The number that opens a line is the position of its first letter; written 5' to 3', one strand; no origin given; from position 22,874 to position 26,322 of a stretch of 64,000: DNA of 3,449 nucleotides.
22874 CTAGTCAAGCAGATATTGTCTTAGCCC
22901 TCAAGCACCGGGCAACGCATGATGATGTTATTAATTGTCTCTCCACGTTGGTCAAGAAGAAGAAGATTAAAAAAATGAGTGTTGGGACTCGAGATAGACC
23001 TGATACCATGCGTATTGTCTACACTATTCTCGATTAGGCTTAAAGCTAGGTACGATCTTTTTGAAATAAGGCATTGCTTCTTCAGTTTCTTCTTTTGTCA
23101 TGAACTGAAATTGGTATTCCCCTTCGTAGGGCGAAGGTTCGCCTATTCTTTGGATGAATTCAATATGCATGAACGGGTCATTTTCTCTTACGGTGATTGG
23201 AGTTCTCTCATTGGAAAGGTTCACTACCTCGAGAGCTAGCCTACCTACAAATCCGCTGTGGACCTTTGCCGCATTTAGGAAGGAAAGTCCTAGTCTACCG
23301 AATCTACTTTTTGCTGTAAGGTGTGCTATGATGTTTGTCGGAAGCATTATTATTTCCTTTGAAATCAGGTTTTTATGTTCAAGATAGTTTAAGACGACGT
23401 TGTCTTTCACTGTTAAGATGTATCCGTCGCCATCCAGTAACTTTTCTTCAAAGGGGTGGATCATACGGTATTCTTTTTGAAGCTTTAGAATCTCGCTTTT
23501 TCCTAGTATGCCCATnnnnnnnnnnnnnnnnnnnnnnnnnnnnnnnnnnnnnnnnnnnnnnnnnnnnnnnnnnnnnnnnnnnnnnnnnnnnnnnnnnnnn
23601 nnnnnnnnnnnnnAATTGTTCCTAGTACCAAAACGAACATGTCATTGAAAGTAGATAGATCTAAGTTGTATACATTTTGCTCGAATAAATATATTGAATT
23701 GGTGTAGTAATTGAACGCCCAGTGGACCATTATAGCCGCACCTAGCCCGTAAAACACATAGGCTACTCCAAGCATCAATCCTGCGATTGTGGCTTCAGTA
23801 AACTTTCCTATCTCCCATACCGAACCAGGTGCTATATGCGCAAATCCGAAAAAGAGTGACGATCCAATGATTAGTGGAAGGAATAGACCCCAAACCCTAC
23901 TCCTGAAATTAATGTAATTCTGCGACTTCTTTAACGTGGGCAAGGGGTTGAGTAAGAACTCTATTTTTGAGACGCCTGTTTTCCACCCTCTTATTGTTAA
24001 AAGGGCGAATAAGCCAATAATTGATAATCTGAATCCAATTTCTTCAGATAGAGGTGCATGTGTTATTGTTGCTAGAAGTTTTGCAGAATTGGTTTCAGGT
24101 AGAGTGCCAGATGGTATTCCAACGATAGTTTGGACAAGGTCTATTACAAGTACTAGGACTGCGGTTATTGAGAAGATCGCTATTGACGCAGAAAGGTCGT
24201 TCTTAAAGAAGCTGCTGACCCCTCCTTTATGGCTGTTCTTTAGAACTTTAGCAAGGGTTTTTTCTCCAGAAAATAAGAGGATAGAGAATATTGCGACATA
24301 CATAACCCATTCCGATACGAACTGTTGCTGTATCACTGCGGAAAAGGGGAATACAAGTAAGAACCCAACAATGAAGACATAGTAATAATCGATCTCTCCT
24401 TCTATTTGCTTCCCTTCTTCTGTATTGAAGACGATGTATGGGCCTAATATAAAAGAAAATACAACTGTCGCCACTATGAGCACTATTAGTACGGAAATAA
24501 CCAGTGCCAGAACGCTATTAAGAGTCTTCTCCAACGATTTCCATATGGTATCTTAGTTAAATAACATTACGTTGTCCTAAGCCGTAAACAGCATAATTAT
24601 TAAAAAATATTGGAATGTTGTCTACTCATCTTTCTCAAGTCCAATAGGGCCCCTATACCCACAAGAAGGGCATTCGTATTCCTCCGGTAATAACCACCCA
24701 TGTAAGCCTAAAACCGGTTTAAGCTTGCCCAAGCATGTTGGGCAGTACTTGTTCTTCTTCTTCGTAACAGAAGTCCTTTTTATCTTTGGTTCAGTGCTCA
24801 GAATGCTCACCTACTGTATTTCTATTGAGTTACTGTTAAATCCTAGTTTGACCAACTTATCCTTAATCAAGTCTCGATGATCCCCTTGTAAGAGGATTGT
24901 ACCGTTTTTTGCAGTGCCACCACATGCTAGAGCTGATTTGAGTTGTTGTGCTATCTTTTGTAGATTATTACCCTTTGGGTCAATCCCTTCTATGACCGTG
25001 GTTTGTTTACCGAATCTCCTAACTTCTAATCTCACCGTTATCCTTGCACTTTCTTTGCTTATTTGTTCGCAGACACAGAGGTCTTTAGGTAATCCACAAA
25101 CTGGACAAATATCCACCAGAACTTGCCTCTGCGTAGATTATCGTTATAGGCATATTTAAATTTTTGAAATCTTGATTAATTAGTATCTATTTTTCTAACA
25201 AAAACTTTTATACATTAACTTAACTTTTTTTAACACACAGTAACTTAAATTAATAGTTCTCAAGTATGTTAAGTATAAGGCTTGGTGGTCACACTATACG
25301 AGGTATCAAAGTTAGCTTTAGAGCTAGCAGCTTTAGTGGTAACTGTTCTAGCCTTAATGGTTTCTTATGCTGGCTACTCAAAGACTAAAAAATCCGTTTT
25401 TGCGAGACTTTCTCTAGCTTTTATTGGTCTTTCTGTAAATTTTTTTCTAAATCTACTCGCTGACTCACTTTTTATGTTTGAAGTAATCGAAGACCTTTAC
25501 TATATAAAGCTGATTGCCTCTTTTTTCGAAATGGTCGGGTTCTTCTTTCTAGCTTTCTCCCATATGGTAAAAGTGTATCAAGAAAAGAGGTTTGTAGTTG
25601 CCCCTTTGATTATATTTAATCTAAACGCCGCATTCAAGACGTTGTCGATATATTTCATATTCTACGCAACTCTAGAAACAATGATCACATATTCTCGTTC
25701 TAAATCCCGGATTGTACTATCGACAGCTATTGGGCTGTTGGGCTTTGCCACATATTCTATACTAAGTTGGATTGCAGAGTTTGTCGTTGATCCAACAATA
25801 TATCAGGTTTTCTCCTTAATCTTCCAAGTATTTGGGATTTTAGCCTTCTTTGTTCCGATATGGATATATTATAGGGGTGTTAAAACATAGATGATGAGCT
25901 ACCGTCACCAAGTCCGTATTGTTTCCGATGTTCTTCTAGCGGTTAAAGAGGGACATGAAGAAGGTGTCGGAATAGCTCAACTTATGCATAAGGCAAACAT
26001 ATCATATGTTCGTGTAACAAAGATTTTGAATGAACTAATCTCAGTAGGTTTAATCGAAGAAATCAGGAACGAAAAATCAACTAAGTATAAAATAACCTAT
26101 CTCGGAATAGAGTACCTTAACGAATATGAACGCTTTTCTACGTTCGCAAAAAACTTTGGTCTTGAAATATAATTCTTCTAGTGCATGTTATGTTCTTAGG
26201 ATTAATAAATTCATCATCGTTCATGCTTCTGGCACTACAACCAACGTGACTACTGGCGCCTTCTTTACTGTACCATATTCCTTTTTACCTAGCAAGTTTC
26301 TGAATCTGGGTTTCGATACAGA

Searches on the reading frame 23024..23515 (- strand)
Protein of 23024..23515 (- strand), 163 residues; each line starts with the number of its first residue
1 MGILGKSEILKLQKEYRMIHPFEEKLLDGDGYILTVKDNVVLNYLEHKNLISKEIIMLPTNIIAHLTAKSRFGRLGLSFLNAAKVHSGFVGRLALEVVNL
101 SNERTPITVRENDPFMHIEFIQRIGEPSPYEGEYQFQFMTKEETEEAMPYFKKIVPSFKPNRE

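Call 19: search_protein_families(library=pfam, proteins=[window:23024-23515:-], max_evalue=0.01)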
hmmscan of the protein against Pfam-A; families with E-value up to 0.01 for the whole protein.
window:23024-23515:- (163 aa): 1 family
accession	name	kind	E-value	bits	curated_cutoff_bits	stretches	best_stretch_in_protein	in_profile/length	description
PF22769.1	DCD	-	3.3e-11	43.9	27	1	52-121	83-151/153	dCTP deaminase-like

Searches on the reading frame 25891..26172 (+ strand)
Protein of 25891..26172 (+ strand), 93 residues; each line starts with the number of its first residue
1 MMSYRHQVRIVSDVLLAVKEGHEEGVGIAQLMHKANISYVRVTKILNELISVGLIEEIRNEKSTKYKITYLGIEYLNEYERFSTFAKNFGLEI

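Call 19: search_protein_families(library=pfam, proteins=[window:25891-26172:+], max_evalue=0.01)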
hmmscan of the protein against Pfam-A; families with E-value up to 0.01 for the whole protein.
window:25891-26172:+ (93 aa): 6 families
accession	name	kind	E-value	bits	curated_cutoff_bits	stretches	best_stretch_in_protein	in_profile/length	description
PF14947.12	HTH_45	-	4.2e-13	49.6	25.5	1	5-86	2-76/77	Winged helix-turn-helix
PF14277.12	DUF4364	-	1.1e-05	25.8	26.9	1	32-80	26-74/162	Domain of unknown function (DUF4364)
PF01978.25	TrmB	-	0.00051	20.3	25.6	1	28-68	25-64/68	Sugar-specific transcriptional regulator TrmB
PF09202.17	Rio2_N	-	0.0014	19.3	27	1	23-76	22-74/82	Rio2, N-terminal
PF13463.12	HTH_27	-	0.004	17.8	22.2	1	21-69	14-65/68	Winged helix DNA-binding domain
PF03501.21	S10_plectin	-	0.0092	16.5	26.9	1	34-80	32-78/93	Plectin/S10 domain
